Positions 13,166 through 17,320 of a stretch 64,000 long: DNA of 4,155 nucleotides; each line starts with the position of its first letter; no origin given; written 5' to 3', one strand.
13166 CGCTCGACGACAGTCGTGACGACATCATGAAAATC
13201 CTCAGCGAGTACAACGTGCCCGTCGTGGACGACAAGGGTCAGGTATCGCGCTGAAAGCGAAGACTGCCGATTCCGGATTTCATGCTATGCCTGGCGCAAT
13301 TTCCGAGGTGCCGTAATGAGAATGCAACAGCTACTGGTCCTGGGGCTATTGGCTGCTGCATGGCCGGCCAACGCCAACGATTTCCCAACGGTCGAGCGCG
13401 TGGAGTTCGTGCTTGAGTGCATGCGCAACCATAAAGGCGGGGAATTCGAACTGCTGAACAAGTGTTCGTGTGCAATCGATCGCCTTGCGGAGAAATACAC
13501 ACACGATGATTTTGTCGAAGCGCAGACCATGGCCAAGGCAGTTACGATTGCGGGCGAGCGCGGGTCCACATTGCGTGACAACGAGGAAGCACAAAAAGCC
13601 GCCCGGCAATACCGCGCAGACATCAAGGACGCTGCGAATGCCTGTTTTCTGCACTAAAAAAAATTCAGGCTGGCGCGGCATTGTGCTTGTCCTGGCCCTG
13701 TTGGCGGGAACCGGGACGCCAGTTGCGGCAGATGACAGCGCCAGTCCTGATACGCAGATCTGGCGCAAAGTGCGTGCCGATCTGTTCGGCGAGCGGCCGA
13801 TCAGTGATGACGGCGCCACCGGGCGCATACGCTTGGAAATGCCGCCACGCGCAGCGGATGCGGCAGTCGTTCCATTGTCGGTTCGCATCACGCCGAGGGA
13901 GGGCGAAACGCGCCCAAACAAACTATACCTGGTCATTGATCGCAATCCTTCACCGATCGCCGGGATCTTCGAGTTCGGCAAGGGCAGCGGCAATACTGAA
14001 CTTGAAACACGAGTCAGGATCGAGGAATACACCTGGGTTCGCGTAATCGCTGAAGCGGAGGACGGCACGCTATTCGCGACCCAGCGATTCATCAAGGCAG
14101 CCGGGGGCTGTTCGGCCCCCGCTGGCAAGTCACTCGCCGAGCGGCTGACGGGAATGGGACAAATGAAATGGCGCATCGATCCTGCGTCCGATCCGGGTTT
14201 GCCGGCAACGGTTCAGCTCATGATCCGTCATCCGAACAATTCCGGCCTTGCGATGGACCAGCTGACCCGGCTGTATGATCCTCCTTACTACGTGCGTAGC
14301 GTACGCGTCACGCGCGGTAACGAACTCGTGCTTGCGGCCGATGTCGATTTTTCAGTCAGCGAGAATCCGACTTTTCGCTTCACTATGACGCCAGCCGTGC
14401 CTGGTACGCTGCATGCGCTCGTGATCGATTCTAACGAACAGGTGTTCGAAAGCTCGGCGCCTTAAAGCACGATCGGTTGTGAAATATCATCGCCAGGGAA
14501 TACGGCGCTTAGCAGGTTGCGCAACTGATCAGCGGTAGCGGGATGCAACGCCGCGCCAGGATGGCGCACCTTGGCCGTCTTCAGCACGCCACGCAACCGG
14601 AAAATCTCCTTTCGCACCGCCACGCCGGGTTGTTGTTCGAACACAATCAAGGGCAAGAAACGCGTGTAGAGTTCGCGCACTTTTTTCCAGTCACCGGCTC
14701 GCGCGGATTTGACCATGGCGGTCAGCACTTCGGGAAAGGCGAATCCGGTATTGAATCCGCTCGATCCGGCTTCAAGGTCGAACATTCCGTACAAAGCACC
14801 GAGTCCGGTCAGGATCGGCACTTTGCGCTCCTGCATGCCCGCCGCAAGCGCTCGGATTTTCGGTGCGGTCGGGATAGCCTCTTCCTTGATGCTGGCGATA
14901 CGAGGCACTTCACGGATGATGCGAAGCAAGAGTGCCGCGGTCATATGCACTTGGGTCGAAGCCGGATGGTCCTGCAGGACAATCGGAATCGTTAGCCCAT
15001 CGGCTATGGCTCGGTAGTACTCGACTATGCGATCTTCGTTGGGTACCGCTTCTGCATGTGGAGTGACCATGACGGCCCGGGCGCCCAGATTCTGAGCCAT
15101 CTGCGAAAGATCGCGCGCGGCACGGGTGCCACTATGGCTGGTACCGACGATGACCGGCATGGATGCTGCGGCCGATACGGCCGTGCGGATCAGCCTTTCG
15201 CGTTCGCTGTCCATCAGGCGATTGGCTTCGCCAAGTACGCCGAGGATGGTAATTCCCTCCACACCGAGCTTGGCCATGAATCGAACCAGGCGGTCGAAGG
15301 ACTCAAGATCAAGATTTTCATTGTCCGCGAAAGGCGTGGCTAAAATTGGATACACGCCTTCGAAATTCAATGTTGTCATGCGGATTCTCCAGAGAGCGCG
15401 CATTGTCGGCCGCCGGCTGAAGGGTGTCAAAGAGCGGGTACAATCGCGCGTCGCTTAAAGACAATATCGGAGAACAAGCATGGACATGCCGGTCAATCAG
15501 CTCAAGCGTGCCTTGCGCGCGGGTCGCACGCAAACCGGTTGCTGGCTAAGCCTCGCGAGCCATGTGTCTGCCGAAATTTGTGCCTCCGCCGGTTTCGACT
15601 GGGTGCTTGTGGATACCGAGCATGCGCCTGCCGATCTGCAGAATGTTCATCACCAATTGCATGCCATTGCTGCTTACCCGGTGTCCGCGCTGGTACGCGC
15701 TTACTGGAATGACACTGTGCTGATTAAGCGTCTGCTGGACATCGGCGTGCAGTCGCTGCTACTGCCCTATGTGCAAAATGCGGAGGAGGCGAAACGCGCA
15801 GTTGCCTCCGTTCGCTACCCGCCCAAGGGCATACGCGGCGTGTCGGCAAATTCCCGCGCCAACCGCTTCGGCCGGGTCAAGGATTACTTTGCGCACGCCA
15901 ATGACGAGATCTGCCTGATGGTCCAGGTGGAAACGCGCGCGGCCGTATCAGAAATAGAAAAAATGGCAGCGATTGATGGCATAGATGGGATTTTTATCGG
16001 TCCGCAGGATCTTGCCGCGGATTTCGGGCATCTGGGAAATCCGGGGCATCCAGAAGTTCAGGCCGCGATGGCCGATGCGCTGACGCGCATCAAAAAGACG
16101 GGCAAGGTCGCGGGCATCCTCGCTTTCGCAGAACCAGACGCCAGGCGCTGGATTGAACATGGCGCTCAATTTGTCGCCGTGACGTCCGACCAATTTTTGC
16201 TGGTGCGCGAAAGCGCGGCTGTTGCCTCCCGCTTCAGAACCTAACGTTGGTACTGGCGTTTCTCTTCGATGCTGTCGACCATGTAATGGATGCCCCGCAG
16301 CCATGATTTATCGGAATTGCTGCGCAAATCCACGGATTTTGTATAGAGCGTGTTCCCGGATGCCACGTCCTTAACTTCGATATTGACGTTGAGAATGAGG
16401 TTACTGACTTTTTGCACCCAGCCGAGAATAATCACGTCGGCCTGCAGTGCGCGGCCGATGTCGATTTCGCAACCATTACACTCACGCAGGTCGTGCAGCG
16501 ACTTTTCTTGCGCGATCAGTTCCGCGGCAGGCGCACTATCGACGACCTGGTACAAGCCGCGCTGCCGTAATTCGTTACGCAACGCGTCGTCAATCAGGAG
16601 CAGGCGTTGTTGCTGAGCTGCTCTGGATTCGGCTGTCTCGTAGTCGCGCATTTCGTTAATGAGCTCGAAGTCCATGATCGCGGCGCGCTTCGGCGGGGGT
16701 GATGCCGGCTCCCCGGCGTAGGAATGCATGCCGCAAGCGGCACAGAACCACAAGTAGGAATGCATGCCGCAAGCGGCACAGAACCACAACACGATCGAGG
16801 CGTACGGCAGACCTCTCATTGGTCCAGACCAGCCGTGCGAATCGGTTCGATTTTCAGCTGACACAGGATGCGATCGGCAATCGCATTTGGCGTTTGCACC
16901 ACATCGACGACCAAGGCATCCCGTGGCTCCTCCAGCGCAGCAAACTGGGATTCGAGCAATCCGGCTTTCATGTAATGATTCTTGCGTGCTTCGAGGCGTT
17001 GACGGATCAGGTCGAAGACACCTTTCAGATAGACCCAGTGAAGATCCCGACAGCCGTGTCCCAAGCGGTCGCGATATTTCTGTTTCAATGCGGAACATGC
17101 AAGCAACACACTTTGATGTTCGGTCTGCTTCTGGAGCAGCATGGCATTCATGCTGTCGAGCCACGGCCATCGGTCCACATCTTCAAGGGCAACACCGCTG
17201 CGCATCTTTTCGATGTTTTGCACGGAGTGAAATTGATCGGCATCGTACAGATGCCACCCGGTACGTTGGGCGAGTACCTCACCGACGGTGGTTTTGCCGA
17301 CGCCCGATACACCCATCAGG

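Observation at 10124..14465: Lanthanide-type xoxFGJ operon extended by an unknown 4-Cys periplasmic protein and a fused SoxY-SoxZ-like thiol carrier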

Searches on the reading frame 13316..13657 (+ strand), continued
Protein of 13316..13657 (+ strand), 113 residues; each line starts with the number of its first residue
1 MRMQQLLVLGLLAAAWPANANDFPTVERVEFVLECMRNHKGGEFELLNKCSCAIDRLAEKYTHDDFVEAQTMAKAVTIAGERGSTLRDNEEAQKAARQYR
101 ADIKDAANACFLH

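Call 84: fold_search(model_id=the predicted structure, library=pdb)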
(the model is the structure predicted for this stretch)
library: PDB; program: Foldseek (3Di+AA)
matches with E <= 10: 80; with E <= 0.001: 0
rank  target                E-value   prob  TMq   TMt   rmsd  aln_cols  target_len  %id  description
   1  8oyw                  6.8e-01  0.18  0.25  0.18   9.1       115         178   17  De novo designed rhomboid protease-like fold RPF_9 (released 2023-10-18)
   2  2ghj_B                2.6e+00  0.06  0.17  0.20  16.2        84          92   18  Crystal structure of folded and partially unfolded forms of Aquifex aeolicus ribosomal protein L20 (released 2006-04-18)
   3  6gir                  2.8e+00  0.07  0.22  0.08  12.4        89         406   17  Arabidopsis thaliana cytosolic seryl-tRNA synthetase (released 2019-01-02)
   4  5bw9_B                2.9e+00  0.08  0.28  0.08  12.7       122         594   11  Crystal Structure of Yeast V1-ATPase in the Autoinhibited Form (released 2016-06-08)
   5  4zwt_M                3.1e+00  0.08  0.25  0.24  15.6        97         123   10  Crystal Structure of the Bacteriophage T4 recombination mediator protein UvsY, Lattice Type IV (released 2016-03-02)
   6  2c0g_B                3.1e+00  0.08  0.22  0.13  10.5        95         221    7  Structure of PDI-related Chaperone, Wind mutant-Y53S (released 2006-08-29)
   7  4w4k_B                3.1e+00  0.07  0.27  0.18  23.6       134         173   14  Crystal structure of a PE25-PPE41 heterodimer from a type VII secretion system of M. tuberculosis (released 2014-10-01)
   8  4bpd_A                3.3e+00  0.13  0.30  0.29  13.5       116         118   14  Structure determination of an integral membrane kinase (released 2014-05-07)
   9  4zwt_E                3.6e+00  0.07  0.25  0.23  15.7       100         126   10  Crystal Structure of the Bacteriophage T4 recombination mediator protein UvsY, Lattice Type IV (released 2016-03-02)
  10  3tul_D                3.6e+00  0.06  0.23  0.21  17.6       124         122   14  Crystal structure of N-terminal region of Type III Secretion Major Translocator SipB (residues 82-226) (released 2012-02-15)
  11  4zwt_G                3.6e+00  0.06  0.22  0.20  16.7        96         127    7  Crystal Structure of the Bacteriophage T4 recombination mediator protein UvsY, Lattice Type IV (released 2016-03-02)
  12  9qeh_O                3.6e+00  0.05  0.18  0.17  16.9       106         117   17  Cryo-EM structure of the A2085-methylated 50S ribosome of a MLSb resistant S. aureus strain "MNY196" in complex with s (released 2025-06-04)
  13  6u0p_E                3.6e+00  0.04  0.16  0.05  16.4        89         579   18  Crystal structure of PieE, the flavin-dependent monooxygenase involved in the biosynthesis of piericidin A1 (released 2020-03-11)
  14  5dwk_C                3.9e+00  0.10  0.29  0.30  11.5       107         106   15  Diacylglycerol Kinase solved by multi crystal multi orientation native SAD (released 2016-03-23)
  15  3ze3_A                4.1e+00  0.08  0.25  0.24  13.3       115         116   12  Crystal structure of the integral membrane diacylglycerol kinase - delta7 (released 2013-05-22)
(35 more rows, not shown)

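Call 85: list_cluster_members(proteins=[P0122, P0125, P0129, P0136, P0173, P0179, P0196, P0208, P0248, P0269])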
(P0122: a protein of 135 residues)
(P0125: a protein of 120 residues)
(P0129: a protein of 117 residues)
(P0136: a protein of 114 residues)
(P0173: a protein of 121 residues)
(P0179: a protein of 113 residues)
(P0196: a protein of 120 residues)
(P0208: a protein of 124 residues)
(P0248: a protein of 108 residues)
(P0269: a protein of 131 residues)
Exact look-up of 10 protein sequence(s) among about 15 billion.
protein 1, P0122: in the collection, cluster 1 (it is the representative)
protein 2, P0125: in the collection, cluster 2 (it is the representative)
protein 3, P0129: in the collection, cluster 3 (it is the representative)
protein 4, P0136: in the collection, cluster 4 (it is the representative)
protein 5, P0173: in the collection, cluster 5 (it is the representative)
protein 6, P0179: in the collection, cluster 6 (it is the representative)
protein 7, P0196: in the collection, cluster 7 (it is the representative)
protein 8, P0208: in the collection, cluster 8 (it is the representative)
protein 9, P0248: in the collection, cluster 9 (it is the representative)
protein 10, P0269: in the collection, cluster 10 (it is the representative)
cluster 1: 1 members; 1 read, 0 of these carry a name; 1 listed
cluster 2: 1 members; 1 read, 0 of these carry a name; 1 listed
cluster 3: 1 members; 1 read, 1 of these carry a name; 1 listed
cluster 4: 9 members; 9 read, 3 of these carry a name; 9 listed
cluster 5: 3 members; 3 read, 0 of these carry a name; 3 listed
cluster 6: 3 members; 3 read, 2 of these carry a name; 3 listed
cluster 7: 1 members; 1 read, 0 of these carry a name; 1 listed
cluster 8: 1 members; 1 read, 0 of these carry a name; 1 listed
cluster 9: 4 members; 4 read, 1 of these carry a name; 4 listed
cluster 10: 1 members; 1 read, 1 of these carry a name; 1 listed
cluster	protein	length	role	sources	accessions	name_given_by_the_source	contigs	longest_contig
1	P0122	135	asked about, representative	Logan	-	-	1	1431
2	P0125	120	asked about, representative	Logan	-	-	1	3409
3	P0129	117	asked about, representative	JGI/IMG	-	hypothetical protein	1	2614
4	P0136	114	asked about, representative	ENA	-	-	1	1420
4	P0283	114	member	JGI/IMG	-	hypothetical protein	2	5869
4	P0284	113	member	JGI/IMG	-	hypothetical protein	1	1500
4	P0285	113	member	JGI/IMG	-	hypothetical protein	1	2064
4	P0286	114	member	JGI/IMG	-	-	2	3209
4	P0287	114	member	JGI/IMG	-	-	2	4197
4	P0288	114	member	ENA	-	-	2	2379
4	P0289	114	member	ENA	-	-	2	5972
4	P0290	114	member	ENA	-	-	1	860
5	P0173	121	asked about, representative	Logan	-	-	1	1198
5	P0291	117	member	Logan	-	-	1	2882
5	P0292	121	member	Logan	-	-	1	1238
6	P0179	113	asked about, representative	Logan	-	-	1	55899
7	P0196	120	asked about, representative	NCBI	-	-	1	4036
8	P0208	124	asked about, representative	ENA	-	-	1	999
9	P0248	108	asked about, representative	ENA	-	-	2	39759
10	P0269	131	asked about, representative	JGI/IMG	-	hypothetical protein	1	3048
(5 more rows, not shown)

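Call 86: find_encoding_contigs(protein=P0248, flank=8000, max_places=2)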
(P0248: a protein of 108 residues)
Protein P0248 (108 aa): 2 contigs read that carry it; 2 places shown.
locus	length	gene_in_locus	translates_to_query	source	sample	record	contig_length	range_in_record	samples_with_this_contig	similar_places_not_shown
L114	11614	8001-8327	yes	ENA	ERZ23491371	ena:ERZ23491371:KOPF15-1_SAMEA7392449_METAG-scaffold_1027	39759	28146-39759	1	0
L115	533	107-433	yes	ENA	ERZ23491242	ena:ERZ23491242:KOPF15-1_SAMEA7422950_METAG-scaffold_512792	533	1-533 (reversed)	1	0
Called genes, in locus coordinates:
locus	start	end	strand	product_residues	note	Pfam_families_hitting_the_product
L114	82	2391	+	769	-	PF07715:Plug, PF00593:TonB_dep_Rec_b-barrel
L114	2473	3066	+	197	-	-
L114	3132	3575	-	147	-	-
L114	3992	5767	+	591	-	PF01011:PQQ, PF13570:Beta-prop_ACSF4 (faint), PF13360:PQQ_2, PF01011:PQQ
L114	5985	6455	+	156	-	PF13442:Cytochrome_CBB3 (weak)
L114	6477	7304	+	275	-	PF00497:SBP_bac_3 (weak)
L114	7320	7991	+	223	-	-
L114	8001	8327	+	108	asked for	-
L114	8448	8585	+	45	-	-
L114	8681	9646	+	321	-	PF12706:Lactamase_B_2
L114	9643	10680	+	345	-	PF03070:TENA_THI-4, PF05402:PqqD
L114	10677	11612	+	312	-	?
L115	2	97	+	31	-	?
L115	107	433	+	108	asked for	-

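Call 87: find_encoding_contigs(protein=P0196, flank=8000, max_places=2)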
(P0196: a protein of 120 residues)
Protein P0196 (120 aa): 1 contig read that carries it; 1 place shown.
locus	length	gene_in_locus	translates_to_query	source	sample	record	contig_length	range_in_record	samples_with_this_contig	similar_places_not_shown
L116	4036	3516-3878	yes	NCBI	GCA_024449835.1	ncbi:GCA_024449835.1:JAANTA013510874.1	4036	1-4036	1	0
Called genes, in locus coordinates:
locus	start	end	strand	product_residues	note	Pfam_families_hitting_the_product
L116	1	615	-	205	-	?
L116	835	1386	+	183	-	-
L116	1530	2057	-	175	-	PF00034:Cytochrom_C, PF13442:Cytochrome_CBB3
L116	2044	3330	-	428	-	PF00174:Oxidored_molyb, PF03404:Mo-co_dimer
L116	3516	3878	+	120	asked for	-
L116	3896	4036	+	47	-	?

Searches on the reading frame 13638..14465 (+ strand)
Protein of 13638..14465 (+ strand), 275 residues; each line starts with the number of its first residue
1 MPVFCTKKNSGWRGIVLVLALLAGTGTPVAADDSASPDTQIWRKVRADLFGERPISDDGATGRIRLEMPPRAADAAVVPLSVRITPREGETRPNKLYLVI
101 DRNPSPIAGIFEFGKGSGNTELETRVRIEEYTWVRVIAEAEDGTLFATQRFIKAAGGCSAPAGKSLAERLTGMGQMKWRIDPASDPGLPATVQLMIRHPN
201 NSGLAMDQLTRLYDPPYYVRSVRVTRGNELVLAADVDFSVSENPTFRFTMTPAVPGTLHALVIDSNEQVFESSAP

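Call 3: search_protein_families(library=ncbifam, proteins=[window:13638-14465:+], max_evalue=0.01)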
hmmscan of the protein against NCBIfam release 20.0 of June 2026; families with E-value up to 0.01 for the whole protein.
window:13638-14465:+ (275 aa): 4 families
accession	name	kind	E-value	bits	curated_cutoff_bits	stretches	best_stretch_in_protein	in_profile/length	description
TIGR04557.1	fuse_rel_SoxYZ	equivalog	1e-72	244.1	140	1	42-271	1-226/226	quinoprotein dehydrogenase-associated SoxYZ-like carrier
TIGR04488.1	SoxY_true_GGCGG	equivalog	1.9e-13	51.1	125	1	18-158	14-147/149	thiosulfate oxidation carrier protein SoxY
TIGR04490.1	SoxZ_true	equivalog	9.2e-13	48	76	1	190-273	11-95/98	thiosulfate oxidation carrier complex protein SoxZ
TIGR04487.1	SoxY_para_1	exception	3.3e-07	30.2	172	1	61-148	45-133/146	SoxY-related AACIE arm protein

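Call 4: search_protein_families(library=pfam, proteins=[window:13638-14465:+], max_evalue=0.01)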
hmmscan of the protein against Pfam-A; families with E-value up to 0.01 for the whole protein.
window:13638-14465:+ (275 aa): 2 families
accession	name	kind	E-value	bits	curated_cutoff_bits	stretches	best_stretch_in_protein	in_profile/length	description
PF13501.12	SoxY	-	3.8e-28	98.4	28.4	1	47-158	2-112/112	Sulfur oxidation protein SoxY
PF08770.17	SoxZ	-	2e-22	79.1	25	1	184-274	6-97/98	Sulphur oxidation protein SoxZ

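Call 20: search_solved_structures(query=window:13638-14465:+, max_evalue=1, show_alignments=2)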
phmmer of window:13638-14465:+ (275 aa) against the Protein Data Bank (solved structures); distinct sequences matched with E-value up to 1: 5.
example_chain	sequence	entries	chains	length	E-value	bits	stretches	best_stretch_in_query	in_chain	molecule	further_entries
4uwq_B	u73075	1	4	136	3.2e-07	33.1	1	48-158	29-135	SOXY PROTEIN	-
2ox5_Y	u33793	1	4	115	0.00018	24.1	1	62-159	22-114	SoxY protein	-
2oxg_Y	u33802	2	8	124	0.00022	23.8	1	62-159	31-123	SoxY protein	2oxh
1v8h_A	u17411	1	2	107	0.012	18.1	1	179-271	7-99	sulfur oxidation protein SoxZ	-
4uwq_C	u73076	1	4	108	0.012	18.1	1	179-271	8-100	SOXZ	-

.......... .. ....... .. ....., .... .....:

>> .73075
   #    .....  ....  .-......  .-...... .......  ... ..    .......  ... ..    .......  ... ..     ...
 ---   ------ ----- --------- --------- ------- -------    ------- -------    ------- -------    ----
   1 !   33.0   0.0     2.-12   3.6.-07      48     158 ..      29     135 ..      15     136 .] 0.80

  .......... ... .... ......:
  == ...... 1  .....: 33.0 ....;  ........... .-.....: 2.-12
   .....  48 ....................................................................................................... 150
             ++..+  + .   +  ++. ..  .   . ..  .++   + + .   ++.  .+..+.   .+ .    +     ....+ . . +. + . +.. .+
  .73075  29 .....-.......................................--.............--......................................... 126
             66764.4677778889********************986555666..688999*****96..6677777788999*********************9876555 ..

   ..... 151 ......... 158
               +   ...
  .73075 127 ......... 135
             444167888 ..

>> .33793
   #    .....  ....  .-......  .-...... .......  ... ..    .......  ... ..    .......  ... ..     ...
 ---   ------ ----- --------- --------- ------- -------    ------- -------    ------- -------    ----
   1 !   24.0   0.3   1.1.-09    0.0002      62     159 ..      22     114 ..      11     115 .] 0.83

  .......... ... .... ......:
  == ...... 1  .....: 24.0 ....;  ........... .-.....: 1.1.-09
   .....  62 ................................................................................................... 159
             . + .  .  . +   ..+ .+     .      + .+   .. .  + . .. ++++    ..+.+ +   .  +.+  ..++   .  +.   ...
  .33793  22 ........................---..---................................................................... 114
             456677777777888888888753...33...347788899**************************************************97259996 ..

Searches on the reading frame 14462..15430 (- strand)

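Call 3: search_protein_families(library=ncbifam, proteins=[window:14462-15430:-], max_evalue=0.01)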
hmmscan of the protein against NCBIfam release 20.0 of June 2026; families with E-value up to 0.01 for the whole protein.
window:14462-15430:- (322 aa): 7 families
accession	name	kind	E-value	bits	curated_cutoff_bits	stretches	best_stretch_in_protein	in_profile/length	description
TIGR00674.1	dapA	equivalog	3.1e-33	114.9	206.15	1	26-308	2-284/286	4-hydroxy-tetrahydrodipicolinate synthase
TIGR02313.1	HpaI-NOT-DapA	exception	5.8e-25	87.7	396.7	1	24-307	2-286/294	2,4-dihydroxyhept-2-ene-1,7-dioic acid aldolase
NF002958.0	PRK03620.1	subfamily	2.2e-20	72.7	278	1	24-309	12-298/307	5-dehydro-4-deoxyglucarate dehydratase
NF003164.0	PRK04147.1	equivalog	1.3e-16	60.8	281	1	22-183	3-165/294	N-acetylneuraminate lyase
TIGR03249.1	KdgD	equivalog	3.9e-15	55.7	373.95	1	24-308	10-296/299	5-dehydro-4-deoxyglucarate dehydratase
TIGR00683.1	nanA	equivalog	7.5e-12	45.2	382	1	24-183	2-162/293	N-acetylneuraminate lyase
NF040954.1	Arch_KDGaldase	equivalog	1.6e-11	44.1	390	1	26-309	4-277/288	bifunctional 2-dehydro-3-deoxy-phosphogluconate/2-dehydro-3-deoxy-6-phosphogalactonate aldolase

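Call 4: search_protein_families(library=pfam, proteins=[window:14462-15430:-], max_evalue=0.01)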
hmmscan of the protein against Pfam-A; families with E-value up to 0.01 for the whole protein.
window:14462-15430:- (322 aa): 1 family
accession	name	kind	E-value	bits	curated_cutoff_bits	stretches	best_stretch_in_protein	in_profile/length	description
PF00701.28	DHDPS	-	7.1e-30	104.2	22.1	1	23-309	2-288/289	Dihydrodipicolinate synthetase family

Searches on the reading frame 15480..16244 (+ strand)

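Call 3: search_protein_families(library=ncbifam, proteins=[window:15480-16244:+], max_evalue=0.01)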
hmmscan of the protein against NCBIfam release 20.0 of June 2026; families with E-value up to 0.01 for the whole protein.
window:15480-16244:+ (254 aa): 5 families
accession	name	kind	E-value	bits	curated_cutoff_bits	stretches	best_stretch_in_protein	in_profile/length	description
TIGR02311.1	HpaI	equivalog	2.7e-102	341.5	368.8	1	6-252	1-248/249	4-hydroxy-2-oxoheptanedioate aldolase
NF007849.0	PRK10558.1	equivalog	4.1e-95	318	393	1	5-253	7-255/256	2-dehydro-3-deoxyglucarate aldolase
TIGR03239.1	GarL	equivalog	2.9e-92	308.8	406.75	1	6-253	1-248/249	2-dehydro-3-deoxyglucarate aldolase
NF007521.0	PRK10128.1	equivalog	8.6e-77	258.3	441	1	5-241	6-243/267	2-keto-3-deoxy-L-rhamnonate aldolase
NF041626.1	malyCoAlyase_Halo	equivalog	0.0034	16.4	500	1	130-188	125-186/340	L-malyl-CoA/beta-methylmalyl-CoA lyase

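Call 4: search_protein_families(library=pfam, proteins=[window:15480-16244:+], max_evalue=0.01)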
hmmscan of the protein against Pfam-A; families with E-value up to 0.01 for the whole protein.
window:15480-16244:+ (254 aa): 1 family
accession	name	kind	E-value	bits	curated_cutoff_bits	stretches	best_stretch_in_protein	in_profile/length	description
PF03328.21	HpcH_HpaI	-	5.6e-52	176.7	25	1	18-242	1-219/221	HpcH/HpaI aldolase/citrate lyase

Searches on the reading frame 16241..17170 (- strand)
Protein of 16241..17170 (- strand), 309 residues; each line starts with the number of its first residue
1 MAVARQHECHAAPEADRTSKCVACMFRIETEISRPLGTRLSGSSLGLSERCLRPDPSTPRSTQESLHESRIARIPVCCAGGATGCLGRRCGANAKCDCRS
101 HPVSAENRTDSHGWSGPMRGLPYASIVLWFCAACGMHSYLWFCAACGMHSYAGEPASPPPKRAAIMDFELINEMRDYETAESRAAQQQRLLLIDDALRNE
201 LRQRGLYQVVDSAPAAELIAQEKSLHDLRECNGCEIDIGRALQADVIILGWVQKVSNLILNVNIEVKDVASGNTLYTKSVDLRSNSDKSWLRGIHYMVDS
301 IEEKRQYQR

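Call 64: search_protein_families(library=pfam, proteins=[window:16241-17170:-], max_evalue=0.001)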
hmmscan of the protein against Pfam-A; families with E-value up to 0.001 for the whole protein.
window:16241-17170:- (309 aa): 1 family
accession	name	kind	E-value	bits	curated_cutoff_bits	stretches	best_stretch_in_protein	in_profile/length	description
PF11684.13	DUF3280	-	3.6e-45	154.1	30.1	1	162-299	2-135/138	Protein of unknown function (DUF2380)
